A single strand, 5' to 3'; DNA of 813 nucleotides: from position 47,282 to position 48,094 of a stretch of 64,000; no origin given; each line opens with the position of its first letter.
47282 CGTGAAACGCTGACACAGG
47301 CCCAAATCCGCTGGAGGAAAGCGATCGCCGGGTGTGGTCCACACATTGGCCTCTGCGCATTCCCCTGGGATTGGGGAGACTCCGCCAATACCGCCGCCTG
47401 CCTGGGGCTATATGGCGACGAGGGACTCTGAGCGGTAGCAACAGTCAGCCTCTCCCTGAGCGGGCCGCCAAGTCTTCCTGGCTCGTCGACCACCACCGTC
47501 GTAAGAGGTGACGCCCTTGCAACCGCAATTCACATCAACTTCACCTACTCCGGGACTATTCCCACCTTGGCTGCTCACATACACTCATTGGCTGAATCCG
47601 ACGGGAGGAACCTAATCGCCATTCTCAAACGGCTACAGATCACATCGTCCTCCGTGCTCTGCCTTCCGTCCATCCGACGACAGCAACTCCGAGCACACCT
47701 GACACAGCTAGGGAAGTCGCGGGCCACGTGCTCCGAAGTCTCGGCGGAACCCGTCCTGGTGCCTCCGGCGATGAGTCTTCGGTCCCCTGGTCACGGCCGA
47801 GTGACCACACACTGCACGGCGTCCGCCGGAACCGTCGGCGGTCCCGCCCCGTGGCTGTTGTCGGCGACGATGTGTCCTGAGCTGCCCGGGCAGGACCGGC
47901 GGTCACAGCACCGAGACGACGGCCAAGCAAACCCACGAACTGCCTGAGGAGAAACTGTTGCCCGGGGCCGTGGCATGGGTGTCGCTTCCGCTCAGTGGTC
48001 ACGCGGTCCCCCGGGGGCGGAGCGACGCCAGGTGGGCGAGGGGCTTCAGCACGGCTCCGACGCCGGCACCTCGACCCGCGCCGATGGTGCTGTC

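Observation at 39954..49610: Array of eight parS centromere sites (seven identical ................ 16-mers plus one GTTCCAC variant) spread over ~9.7 kb adjacent to parAB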

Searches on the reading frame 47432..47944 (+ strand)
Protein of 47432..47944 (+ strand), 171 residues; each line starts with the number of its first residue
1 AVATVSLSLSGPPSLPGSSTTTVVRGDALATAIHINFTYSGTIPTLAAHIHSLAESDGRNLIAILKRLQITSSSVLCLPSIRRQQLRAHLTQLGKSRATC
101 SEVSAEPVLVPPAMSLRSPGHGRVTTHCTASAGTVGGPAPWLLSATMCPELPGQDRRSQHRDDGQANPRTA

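Call 52: search_protein_families(library=pfam, alignment_id=A2, max_evalue=0.01)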
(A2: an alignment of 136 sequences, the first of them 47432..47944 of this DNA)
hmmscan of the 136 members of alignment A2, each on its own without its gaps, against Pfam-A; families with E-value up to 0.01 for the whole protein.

A. member 1, window:47432-47944:+ (171 aa): 0 families

B. families by the number of members that match (of 136 scanned): 0 families
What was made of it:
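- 40047..49778 (.): Gene-free tract between the parA start and the rsmG stop (9.7 kb). 0 Pfam hits in 136 stop-free fragments (call 52).
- None of 136 stop-free fragments hits Pfam at E<=0.01 (call 52).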
